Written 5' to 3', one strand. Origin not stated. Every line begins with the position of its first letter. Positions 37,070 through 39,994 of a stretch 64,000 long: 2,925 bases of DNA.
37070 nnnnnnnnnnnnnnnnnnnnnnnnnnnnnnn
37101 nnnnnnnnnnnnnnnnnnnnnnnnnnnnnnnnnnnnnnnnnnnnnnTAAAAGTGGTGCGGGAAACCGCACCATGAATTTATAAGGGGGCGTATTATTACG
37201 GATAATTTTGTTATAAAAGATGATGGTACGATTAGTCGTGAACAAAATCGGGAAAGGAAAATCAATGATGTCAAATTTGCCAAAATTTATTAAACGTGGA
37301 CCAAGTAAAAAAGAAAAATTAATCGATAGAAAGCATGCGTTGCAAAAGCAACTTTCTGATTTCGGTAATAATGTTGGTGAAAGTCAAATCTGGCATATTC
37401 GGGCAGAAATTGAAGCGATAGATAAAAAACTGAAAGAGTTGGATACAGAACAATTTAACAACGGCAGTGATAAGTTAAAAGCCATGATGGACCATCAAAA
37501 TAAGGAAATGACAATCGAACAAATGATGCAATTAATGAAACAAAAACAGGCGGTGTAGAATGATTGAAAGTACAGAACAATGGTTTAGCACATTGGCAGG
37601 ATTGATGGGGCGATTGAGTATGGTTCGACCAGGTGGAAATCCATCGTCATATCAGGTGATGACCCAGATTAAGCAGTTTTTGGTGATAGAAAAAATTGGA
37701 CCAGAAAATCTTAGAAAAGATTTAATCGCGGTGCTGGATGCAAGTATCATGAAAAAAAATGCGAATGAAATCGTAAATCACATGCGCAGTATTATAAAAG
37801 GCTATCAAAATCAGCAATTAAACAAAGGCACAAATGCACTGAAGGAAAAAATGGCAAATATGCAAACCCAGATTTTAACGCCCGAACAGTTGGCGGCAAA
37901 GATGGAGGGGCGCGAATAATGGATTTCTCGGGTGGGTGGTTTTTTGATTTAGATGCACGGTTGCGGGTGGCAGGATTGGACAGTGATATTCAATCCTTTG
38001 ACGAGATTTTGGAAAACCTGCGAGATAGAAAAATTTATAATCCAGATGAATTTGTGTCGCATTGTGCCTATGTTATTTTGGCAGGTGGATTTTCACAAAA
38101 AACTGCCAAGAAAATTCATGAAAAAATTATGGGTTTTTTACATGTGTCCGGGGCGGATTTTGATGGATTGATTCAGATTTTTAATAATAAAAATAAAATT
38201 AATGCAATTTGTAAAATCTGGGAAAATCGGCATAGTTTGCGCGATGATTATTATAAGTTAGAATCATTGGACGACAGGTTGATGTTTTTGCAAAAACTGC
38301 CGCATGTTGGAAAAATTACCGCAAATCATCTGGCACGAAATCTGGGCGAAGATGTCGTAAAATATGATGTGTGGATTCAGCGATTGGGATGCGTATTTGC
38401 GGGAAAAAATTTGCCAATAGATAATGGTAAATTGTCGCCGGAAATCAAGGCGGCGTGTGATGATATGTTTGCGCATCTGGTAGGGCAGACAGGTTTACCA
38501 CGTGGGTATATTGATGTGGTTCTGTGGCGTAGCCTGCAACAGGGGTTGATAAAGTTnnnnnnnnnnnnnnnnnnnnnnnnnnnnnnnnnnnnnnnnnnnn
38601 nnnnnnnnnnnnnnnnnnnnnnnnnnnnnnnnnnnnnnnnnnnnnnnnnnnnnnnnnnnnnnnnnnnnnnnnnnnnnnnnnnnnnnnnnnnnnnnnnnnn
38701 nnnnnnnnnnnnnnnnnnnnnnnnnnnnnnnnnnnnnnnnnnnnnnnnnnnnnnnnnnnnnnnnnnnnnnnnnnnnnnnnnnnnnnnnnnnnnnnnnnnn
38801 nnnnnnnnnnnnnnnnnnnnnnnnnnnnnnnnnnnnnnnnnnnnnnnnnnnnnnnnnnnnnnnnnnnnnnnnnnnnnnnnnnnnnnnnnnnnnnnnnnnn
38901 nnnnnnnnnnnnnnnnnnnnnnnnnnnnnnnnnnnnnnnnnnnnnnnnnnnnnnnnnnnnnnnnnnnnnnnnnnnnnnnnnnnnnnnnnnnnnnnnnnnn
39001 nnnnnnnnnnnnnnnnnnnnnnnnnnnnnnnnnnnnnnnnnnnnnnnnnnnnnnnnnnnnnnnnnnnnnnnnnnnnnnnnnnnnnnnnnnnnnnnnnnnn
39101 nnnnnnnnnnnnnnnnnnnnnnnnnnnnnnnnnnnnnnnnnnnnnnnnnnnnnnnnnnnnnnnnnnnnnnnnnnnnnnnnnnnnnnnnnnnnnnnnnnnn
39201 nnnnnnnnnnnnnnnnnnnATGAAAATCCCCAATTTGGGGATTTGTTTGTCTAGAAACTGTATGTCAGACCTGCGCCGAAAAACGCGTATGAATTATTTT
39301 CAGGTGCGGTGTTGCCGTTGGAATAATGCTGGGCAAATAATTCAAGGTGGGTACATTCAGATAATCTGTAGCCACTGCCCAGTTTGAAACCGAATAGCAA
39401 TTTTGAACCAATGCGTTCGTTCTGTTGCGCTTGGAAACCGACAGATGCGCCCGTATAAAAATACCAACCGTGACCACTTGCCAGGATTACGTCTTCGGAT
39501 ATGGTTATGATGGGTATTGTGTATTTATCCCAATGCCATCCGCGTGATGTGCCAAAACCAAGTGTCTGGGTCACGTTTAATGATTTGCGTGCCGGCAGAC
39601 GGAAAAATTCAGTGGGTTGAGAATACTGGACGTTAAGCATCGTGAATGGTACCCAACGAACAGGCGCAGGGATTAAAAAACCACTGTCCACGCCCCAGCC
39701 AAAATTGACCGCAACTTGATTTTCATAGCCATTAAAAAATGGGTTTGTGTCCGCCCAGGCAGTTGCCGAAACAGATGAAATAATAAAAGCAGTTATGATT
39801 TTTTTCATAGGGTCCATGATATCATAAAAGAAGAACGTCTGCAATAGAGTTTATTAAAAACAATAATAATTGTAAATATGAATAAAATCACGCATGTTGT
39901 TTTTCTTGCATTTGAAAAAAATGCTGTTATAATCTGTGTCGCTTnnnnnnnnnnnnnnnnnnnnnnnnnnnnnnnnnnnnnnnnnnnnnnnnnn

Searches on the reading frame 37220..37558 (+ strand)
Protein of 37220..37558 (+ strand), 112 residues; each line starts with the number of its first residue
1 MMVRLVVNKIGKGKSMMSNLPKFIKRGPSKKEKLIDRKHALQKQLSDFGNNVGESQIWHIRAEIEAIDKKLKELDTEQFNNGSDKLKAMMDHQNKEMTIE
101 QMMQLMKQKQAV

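Call 7: search_protein_families(library=pfam, proteins=[window:37220-37558:+], max_evalue=0.01)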
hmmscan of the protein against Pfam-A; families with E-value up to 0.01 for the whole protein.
window:37220-37558:+ (112 aa): 1 family
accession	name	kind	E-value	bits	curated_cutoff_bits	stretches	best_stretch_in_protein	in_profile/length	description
PF12795.12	MscS_porin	-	0.0052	16.9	34.4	1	41-82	135-176/238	Mechanosensitive ion channel porin domain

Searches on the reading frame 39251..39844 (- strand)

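Call 7: search_protein_families(library=pfam, proteins=[window:39251-39844:-], max_evalue=0.01)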
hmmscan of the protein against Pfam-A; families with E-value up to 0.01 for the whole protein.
window:39251-39844:- (197 aa): 1 family
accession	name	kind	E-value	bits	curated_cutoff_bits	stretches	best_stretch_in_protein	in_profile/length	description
PF09411.16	PagL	-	6e-08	33.3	23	1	119-195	53-135/136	Lipid A 3-O-deacylase (PagL)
